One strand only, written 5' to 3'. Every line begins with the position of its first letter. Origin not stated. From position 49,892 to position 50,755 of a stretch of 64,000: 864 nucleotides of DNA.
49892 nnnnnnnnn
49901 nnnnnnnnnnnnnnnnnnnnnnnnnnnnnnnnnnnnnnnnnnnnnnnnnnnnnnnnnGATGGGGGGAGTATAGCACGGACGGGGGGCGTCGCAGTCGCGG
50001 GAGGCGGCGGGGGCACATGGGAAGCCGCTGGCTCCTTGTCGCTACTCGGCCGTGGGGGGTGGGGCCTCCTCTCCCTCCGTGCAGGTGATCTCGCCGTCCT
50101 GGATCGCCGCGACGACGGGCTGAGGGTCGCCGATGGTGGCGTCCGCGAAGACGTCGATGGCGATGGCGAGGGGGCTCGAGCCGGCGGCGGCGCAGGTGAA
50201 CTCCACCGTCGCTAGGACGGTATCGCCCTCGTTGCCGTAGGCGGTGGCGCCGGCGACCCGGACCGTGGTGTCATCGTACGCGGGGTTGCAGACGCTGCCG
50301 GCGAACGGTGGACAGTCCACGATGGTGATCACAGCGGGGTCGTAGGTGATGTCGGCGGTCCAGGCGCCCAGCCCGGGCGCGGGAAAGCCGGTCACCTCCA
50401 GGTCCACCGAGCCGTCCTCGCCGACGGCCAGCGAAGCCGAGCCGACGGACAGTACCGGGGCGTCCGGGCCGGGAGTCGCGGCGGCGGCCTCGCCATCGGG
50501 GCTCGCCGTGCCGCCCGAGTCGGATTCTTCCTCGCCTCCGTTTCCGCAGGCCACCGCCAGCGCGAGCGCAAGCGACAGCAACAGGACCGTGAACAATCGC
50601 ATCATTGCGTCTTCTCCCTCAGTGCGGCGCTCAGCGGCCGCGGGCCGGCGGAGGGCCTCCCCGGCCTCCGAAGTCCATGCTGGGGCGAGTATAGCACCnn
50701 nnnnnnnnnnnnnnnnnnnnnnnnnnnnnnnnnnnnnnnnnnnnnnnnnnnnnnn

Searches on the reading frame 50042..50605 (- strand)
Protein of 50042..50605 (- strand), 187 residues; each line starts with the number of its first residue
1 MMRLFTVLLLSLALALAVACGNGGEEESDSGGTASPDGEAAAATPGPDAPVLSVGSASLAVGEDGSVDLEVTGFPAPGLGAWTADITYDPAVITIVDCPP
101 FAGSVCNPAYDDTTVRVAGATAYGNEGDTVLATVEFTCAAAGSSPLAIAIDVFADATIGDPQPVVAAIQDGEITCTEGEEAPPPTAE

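Call 7: search_protein_families(library=pfam, proteins=[window:50042-50605:-], max_evalue=5)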
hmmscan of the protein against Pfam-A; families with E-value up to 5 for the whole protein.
window:50042-50605:- (187 aa): 1 family
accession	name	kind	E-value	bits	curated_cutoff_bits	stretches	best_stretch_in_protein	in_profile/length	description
PF00963.24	Cohesin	-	3.2e-08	34.3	24.1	1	52-145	3-108/139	Cohesin domain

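Call 16: find_homologous_proteins(query=window:50042-50605:-)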
Query window:50042-50605:- (187 aa): 44 proteins with E <= 0.001 among 2168 candidates.
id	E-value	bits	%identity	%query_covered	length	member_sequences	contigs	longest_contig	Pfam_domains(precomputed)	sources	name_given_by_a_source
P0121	6.3e-112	390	100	100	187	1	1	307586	PF00963.25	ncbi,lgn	-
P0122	1.7e-97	343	89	100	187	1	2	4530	PF00963.25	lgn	-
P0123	1.5e-71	258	69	100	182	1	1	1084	-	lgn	-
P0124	3.2e-52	195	61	72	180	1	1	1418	-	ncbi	-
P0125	8.1e-51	191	58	78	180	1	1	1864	-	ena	-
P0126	2.0e-43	167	54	84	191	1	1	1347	PF00963.25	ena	-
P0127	5.5e-43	165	49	94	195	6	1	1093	-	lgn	-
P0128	2.2e-42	163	52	85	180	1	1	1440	-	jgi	jgi:hypothetical protein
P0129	1.8e-41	160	54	85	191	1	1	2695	PF00963.25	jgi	-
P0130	1.9e-34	137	58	66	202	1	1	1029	PF00963.25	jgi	jgi:hypothetical protein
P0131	2.4e-34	137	55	72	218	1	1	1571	PF00963.25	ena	-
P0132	2.5e-34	137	52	68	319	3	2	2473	PF05887.17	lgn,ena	-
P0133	2.9e-34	137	50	74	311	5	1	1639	PF00963.25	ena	-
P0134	3.3e-34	137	54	76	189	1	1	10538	PF00963.25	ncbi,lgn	ncbi:MAG: cohesin domain-containing protein [Dehalococcoidia bacterium]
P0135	6.3e-34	136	48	74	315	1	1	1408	-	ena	-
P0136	1.1e-33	135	57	72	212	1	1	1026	PF00963.25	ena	-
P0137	1.1e-33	135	55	71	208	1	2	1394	PF00963.25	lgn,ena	-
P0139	3.8e-33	133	50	72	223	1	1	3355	PF00963.25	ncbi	-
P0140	6.9e-33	132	53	73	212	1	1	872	PF00963.25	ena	-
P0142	6.3e-32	129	55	72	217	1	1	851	PF00963.25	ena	-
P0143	8.2e-32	129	49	76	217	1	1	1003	PF00963.25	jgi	jgi:hypothetical protein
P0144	6.6e-31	126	50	72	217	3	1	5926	PF00963.25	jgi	jgi:hypothetical protein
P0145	1.3e-30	125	55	65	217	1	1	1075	PF00963.25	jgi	jgi:hypothetical protein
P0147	1.6e-30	125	55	67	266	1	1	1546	PF00963.25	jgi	jgi:hypothetical protein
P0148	5.6e-30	123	45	74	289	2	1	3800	PF00963.25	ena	-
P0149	6.3e-30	123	52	72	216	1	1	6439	PF00963.25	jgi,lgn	jgi:hypothetical protein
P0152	8.6e-28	116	53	72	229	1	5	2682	PF00963.25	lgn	-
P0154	4.0e-27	113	49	71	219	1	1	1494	PF00963.25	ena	-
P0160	2.6e-24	104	47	71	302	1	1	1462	PF00963.25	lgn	-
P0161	4.3e-24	104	45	72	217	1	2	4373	PF00963.25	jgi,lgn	jgi:hypothetical protein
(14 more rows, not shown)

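Call 18: find_encoding_contigs(protein=P0121, flank=10000, max_places=3)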
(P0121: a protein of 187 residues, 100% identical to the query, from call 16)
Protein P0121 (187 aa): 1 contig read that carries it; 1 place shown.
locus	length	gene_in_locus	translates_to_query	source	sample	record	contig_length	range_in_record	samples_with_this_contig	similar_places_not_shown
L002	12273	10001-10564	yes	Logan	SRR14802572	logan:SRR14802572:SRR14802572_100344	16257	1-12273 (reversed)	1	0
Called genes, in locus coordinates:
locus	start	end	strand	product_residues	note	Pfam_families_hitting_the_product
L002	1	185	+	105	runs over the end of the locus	-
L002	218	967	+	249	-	PF19865:DUF6338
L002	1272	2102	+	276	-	PF13412:HTH_24 (weak)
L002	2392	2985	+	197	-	PF10531:SLBB, PF22461:SLBB_2 (weak), PF12836:HHH_3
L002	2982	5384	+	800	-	PF13567:DUF4131, PF03772:Competence, PF00753:Lactamase_B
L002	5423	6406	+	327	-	PF00753:Lactamase_B (weak)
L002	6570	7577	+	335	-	PF02558:ApbA, PF08546:ApbA_C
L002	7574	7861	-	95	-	-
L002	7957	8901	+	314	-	-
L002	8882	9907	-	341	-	PF01555:N6_N4_Mtase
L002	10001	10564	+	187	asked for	PF00963:Cohesin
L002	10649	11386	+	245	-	PF01138:RNase_PH, PF03725:RNase_PH_C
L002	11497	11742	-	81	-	PF01230:HIT (weak)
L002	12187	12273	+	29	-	?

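Call 19: find_encoding_contigs(protein=P0134, flank=10000, max_places=3)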
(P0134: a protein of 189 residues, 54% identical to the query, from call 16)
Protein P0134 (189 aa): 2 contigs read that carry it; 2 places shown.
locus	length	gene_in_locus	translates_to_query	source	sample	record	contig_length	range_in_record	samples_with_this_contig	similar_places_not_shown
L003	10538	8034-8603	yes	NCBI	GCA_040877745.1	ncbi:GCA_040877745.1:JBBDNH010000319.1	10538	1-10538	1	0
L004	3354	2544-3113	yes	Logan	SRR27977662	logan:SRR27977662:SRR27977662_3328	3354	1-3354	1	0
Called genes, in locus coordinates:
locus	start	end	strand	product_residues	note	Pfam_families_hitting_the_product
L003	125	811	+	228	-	-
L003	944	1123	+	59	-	-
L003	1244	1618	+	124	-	-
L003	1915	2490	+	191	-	PF10531:SLBB, PF22461:SLBB_2 (faint), PF12836:HHH_3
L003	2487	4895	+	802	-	PF13567:DUF4131, PF03772:Competence, PF00753:Lactamase_B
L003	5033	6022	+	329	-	PF02558:ApbA, PF08546:ApbA_C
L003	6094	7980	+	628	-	-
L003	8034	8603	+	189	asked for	PF00963:Cohesin (weak)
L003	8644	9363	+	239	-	PF01138:RNase_PH, PF03725:RNase_PH_C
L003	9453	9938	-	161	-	PF22769:DCD, PF00692:dUTPase (weak)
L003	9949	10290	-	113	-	-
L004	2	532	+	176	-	?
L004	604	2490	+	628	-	-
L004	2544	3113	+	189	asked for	PF00963:Cohesin (weak)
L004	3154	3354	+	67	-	?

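Call 27: search_solved_structures(query=window:50042-50605:-, max_evalue=1, show_alignments=2)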
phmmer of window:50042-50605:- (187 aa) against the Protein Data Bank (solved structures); distinct sequences matched with E-value up to 1: 1.
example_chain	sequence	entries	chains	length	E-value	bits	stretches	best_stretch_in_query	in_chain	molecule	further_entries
1ov8_A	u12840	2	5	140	0.046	17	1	20-79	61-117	Auracyanin B | PROTEIN (AURACYANIN)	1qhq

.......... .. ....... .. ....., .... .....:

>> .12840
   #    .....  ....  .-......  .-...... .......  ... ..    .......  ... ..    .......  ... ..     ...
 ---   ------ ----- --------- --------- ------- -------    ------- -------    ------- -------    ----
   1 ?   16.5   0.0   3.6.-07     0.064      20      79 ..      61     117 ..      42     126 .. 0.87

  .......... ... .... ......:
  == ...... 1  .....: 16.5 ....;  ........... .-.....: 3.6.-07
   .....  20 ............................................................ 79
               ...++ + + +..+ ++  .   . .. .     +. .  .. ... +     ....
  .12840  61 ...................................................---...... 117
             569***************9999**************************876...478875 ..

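Call 51: predict_structure(alignment_id=A2)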
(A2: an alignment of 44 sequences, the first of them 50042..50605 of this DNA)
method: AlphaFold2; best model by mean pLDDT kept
length: 187 residues; sequences in the alignment: 44
mean_pLDDT: 87.4   pTM: 0.73
mean pLDDT of the five models: 87.4, 87.3, 87.2, 86.6, 86.6
residues with pLDDT >= 90: 133; 70-90: 15; 50-70: 37; < 50: 2
segments of 3 or more residues with pLDDT < 50: none
pLDDT, mean of each block of 10 residues (from residue 1): 55 56 60 63 89 98 98 97 98 96 94 97 95 98 98 96 97 92 83
secondary structure, 60 per line:
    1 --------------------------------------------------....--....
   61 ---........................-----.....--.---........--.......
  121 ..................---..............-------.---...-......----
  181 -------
elements in order: E51-54 E57-60 E64-87 E93-97 E104-111 E114-138 E142-155 E167-169 E171-176

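Call 56: find_encoding_contigs(protein=P0124, flank=5000, max_places=3)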
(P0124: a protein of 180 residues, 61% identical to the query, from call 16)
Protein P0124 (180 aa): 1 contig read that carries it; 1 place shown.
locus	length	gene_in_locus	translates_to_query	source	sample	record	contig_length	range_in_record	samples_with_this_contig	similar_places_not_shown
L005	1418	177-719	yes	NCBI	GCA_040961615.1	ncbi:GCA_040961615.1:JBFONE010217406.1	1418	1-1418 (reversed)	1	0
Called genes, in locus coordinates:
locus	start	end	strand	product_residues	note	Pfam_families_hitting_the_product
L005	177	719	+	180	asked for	-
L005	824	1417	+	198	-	?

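Call 58: fold_search(model_id=the predicted structure, library=pdb)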
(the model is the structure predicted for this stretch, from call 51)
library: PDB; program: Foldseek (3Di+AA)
matches with E <= 10: 1921; with E <= 0.001: 87
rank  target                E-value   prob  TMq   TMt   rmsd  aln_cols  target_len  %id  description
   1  6kgf_A                3.7e-11  1.00  0.58  0.75   2.5       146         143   23  Crystal structure of CaDoc0917(R16D)-CaCohA2 complex at pH 8.2 (released 2020-07-08)
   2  6kgc_A                4.9e-11  1.00  0.62  0.79   1.7       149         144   22  Crystal structure of CaDoc0917(R49D)-CaCohA2 complex at pH 5.4 (released 2020-07-08)
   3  6kge_A                8.5e-11  1.00  0.60  0.78   1.8       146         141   23  Crystal structure of CaDoc0917(R16D)-CaCohA2 complex at pH 5.5 (released 2020-07-08)
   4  6kgd_A                1.1e-10  1.00  0.60  0.75   2.4       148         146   22  Crystal structure of CaDoc0917(R49D)-CaCohA2 complex at pH 8.0 (released 2020-07-08)
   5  4ums                  1.5e-10  1.00  0.62  0.75   3.1       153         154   17  The crystal structure of the seventh ScaB type I cohesin from Pseudobacteroides cellulosolvens (released 2015-05-06)
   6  6kgf_C                2.3e-10  1.00  0.61  0.76   1.8       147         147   22  Crystal structure of CaDoc0917(R16D)-CaCohA2 complex at pH 8.2 (released 2020-07-08)
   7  4fl4_C                2.7e-10  1.00  0.61  0.38   3.1       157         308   22  Scaffoldin conformation and dynamics revealed by a ternary complex from the Clostridium thermocellum cellulosome (released 2012-06-27)
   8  4dh2_C                5.2e-10  1.00  0.61  0.72   3.4       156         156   15  Crystal structure of Coh-OlpC(Cthe_0452)-Doc435(Cthe_0435) complex: A novel type I Cohesin-Dockerin complex from Clost (released 2012-11-28)
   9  5lxv_A                9.1e-10  1.00  0.60  0.64   2.6       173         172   15  Crystal structure of Ruminococcus flavefaciens scaffoldin C cohesin in complex with a dockerin from an uncharacterized (released 2016-10-19)
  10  2ccl_A                9.6e-10  1.00  0.56  0.69   6.6       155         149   19  THE S45A, T46A MUTANT OF THE TYPE I COHESIN-DOCKERIN COMPLEX FROM THE CELLULOSOME OF CLOSTRIDIUM THERMOCELLUM (released 2007-02-13)
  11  5lxv_C                1.5e-09  1.00  0.58  0.63   2.6       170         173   15  Crystal structure of Ruminococcus flavefaciens scaffoldin C cohesin in complex with a dockerin from an uncharacterized (released 2016-10-19)
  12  4fl4_I                1.8e-09  1.00  0.62  0.39   2.8       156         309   21  Scaffoldin conformation and dynamics revealed by a ternary complex from the Clostridium thermocellum cellulosome (released 2012-06-27)
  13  2xdh                  1.9e-09  1.00  0.59  0.79   2.9       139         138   21  Non-cellulosomal cohesin from the hyperthermophilic archaeon Archaeoglobus fulgidus (released 2010-05-26)
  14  4fl4_L                1.9e-09  1.00  0.60  0.37   3.8       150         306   23  Scaffoldin conformation and dynamics revealed by a ternary complex from the Clostridium thermocellum cellulosome (released 2012-06-27)
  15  4uyq_A                2.4e-09  1.00  0.58  0.75   2.5       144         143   17  High resolution structure of the third cohesin ScaC in complex with the ScaB dockerin with a mutation in the C-termina (released 2015-04-15)
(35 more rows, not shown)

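Call 59: find_encoding_contigs(protein=P0122, flank=5000, max_places=4)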
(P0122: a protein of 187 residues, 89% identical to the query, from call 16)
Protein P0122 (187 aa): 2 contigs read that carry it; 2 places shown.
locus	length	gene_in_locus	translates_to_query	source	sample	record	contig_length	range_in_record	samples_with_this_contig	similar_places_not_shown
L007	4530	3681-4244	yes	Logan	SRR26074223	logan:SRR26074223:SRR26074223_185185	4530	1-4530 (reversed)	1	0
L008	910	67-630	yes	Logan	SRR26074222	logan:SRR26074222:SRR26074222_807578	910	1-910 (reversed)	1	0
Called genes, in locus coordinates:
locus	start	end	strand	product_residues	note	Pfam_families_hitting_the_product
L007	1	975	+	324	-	?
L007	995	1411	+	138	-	PF00293:NUDIX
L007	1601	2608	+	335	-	PF02558:ApbA, PF08546:ApbA_C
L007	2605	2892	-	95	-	-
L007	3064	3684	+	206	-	-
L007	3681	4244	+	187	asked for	PF00963:Cohesin (weak)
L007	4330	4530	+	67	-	?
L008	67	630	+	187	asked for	PF00963:Cohesin (weak)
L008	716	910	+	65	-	?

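Call 60: find_encoding_contigs(protein=P0123, flank=5000, max_places=4)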
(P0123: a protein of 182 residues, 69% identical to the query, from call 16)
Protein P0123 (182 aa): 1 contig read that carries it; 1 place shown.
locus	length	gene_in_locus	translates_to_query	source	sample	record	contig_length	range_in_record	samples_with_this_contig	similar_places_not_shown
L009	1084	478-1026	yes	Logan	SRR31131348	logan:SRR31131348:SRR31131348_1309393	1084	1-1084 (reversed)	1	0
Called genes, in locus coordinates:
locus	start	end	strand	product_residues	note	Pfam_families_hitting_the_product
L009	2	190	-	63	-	?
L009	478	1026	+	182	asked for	-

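Call 61: find_related_loci(query=A2, collection=genome_contigs, flank=4000)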
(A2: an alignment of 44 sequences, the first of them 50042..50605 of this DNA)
Query A2 (187 aa) in genome_contigs; peptide patterns used: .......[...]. (x = any residue, [..] = any of these).
45 stretches matched a pattern; 38 encode a relative of the query (tblastn E <= 1e-3); 38 distinct loci.
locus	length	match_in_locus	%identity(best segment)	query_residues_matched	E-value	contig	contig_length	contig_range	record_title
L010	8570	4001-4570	42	1-177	5e-41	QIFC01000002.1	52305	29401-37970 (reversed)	MAG: Chloroflexi bacterium isolate SZUA-185 Ga0063294_10000067, whole genome shotgun sequence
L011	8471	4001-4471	44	2-177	2e-38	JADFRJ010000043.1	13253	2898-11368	MAG: Chloroflexota bacterium isolate B85T3L11 B85T3L11_NODE4778, whole genome shotgun sequence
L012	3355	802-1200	50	49-183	4e-38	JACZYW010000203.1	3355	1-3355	MAG: Chloroflexota bacterium isolate B27T3L8 B27T3L8_NODE15862, whole genome shotgun sequence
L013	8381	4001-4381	55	50-176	4e-38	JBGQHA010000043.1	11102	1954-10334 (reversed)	MAG: Dehalococcoidia bacterium isolate OBJ2_061818_090_14 k141_669364_length_11102_cov_64.9714, whole genome shotgun seq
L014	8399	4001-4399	49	51-183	3e-37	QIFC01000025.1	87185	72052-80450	MAG: Chloroflexi bacterium isolate SZUA-185 Ga0063294_10000388, whole genome shotgun sequence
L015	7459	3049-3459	47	50-185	1e-36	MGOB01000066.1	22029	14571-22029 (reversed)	MAG: Chloroflexi bacterium RBG_16_68_14 RBG_16_scaffold_4211, whole genome shotgun sequence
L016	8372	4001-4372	48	52-175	8e-37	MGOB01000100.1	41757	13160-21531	MAG: Chloroflexi bacterium RBG_16_68_14 RBG_16_scaffold_9706, whole genome shotgun sequence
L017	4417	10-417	51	48-184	8e-37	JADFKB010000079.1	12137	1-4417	MAG: Chloroflexota bacterium isolate B45T1L10 B45T1L10_NODE8409, whole genome shotgun sequence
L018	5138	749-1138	52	46-175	5e-36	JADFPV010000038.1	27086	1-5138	MAG: Chloroflexota bacterium isolate B76T1B5 B76T1B5_NODE1343, whole genome shotgun sequence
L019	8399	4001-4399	44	50-182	9e-36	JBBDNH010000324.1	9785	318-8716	MAG: Dehalococcoidia bacterium isolate LejiaB_68_9 Lejia_B_8919_length_9785_cov_5, whole genome shotgun sequence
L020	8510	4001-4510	41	2-187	1e-35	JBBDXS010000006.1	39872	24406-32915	MAG: Dehalococcoidia bacterium isolate LejiaD_66_34 Lejia_D_1650_length_39872_cov_20, whole genome shotgun sequence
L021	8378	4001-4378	53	51-176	5e-35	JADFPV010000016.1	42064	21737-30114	MAG: Chloroflexota bacterium isolate B76T1B5 B76T1B5_NODE511, whole genome shotgun sequence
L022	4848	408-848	44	33-175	4e-34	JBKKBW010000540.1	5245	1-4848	MAG: Dehalococcoidia bacterium isolate swi_bin.376 S1Ck127_20039059_flag_1_multi_7.0000_len_5245, whole genome shotgun s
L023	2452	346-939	41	2-184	2e-33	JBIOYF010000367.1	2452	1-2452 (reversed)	MAG: Dehalococcoidia bacterium isolate MAG037 k127_842263, whole genome shotgun sequence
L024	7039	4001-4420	46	48-185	3e-33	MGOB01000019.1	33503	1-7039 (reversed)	MAG: Chloroflexi bacterium RBG_16_68_14 RBG_16_scaffold_1447, whole genome shotgun sequence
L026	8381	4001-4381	51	52-177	2e-32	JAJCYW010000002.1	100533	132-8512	MAG: Chloroflexota bacterium isolate OFTM331 OFTM331_1, whole genome shotgun sequence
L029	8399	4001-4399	49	52-185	2e-31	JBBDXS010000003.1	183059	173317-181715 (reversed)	MAG: Dehalococcoidia bacterium isolate LejiaD_66_34 Lejia_D_153_length_183059_cov_21, whole genome shotgun sequence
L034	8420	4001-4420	43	52-185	3e-27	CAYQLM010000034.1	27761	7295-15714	MAG TPA_asm: uncultured Dehalococcoidia bacterium isolate SRP119689_co1_20 genome assembly, contig: NODE_2136_length_277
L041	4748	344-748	44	52-175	6e-26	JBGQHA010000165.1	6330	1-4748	MAG: Dehalococcoidia bacterium isolate OBJ2_061818_090_14 k141_737613_length_6330_cov_69.0986, whole genome shotgun sequ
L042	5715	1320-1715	42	48-178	6e-25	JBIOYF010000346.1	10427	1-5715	MAG: Dehalococcoidia bacterium isolate MAG037 k127_6265978, whole genome shotgun sequence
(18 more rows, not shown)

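Call 64: search_protein_families(library=pfam, proteins=[L029:3-3845:+, L026:284-3808:+, L021:413-2965:+, L034:4722-7703:+, L041:1050-3641:+, L019:1103-2713:+, L024:2-1837:+, L024:2740-3456:+, L042:2821-3927:-, L018:365-2557:+], max_evalue=0.001)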
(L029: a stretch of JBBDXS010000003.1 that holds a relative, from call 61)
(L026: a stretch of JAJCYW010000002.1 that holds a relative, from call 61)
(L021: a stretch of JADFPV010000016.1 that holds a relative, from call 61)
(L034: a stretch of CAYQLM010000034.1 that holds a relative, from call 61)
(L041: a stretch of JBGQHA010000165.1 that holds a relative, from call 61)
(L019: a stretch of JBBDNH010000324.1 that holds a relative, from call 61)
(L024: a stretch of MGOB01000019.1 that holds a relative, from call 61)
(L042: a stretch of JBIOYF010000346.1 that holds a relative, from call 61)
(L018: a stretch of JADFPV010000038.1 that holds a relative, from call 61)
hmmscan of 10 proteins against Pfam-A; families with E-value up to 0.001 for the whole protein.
L029:3-3845:+ (1281 aa): 0 families

L026:284-3808:+ (1175 aa): 1 family
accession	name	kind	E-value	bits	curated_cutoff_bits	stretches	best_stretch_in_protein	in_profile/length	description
PF13229.12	Beta_helix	-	4.7e-10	39.8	25.9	2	738-893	17-149/158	Right handed beta helix region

L021:413-2965:+ (851 aa): 3 families
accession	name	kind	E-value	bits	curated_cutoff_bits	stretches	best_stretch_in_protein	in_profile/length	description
PF13229.12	Beta_helix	-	4.6e-13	49.5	25.9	2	271-441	18-158/158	Right handed beta helix region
PF05048.19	NosD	-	1.2e-12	48.2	23.6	1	270-444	12-172/212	Periplasmic copper-binding protein (NosD)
PF00404.24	Dockerin_1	-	6.4e-11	42.7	22.9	1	790-839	2-53/57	Dockerin type I domain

L034:4722-7703:+ (994 aa): 2 families
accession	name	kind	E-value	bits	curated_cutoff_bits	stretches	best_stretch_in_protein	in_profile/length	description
PF00404.24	Dockerin_1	-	3.6e-11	43.5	22.9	1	932-984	2-55/57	Dockerin type I domain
PF13229.12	Beta_helix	-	1.1e-07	32.1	25.9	1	625-761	21-131/158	Right handed beta helix region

L041:1050-3641:+ (864 aa): 2 families
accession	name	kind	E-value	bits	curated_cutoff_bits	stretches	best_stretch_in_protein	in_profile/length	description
PF00404.24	Dockerin_1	-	9.8e-09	35.7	22.9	1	802-853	2-54/57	Dockerin type I domain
PF13229.12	Beta_helix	-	4.6e-06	26.8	25.9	1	215-386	22-158/158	Right handed beta helix region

L019:1103-2713:+ (537 aa): 5 families
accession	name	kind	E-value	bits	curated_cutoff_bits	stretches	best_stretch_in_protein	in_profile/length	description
PF25390.1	WD40_RLD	-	2.6e-80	270.9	150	2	163-436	81-343/363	RCC1-like domain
PF00415.24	RCC1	-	3.4e-55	184.9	21.7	5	360-407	1-50/50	Regulator of chromosome condensation (RCC1) repeat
PF13540.12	RCC1_2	-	3e-54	180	22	7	172-201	1-30/30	Regulator of chromosome condensation (RCC1) repeat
PF25384.1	Alsin_RLD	-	3.6e-11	43.4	100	1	171-250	276-351/405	Alsin RCC1-like domain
PF00404.24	Dockerin_1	-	1.1e-08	35.6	22.9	1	479-531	1-54/57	Dockerin type I domain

L024:2-1837:+ (612 aa): 2 families
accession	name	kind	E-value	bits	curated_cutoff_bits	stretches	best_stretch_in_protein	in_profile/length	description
PF00082.27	Peptidase_S8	-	3.5e-24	86.1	21.8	1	332-471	150-288/288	Subtilase family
PF00404.24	Dockerin_1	-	2.6e-08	34.4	22.9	1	584-604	3-23/57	Dockerin type I domain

L024:2740-3456:+ (239 aa): 1 family
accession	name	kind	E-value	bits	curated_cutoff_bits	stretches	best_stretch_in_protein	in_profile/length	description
PF00404.24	Dockerin_1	-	7.7e-10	39.3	22.9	1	177-230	2-56/57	Dockerin type I domain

L042:2821-3927:- (369 aa): 1 family
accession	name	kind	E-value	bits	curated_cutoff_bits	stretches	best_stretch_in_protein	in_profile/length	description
PF00404.24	Dockerin_1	-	1.9e-05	25.2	22.9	1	311-361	1-52/57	Dockerin type I domain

L018:365-2557:+ (731 aa): 1 family
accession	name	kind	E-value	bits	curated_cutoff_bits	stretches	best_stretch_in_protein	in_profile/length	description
PF00404.24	Dockerin_1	-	7.1e-05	23.4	22.9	0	59-109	1-52/57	Dockerin type I domain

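Call 66: search_protein_families(library=ncbifam, proteins=[window:50042-50605:-], max_evalue=0.01)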
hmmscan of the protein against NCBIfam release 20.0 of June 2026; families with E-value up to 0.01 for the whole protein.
window:50042-50605:- (187 aa): 1 family
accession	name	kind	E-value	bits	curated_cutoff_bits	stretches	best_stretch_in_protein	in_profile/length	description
NF058595.1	invert_tail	domain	0.009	16.3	37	0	2-38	54-89/113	lipo-invert putative C-terminal anchoring domain-containing protein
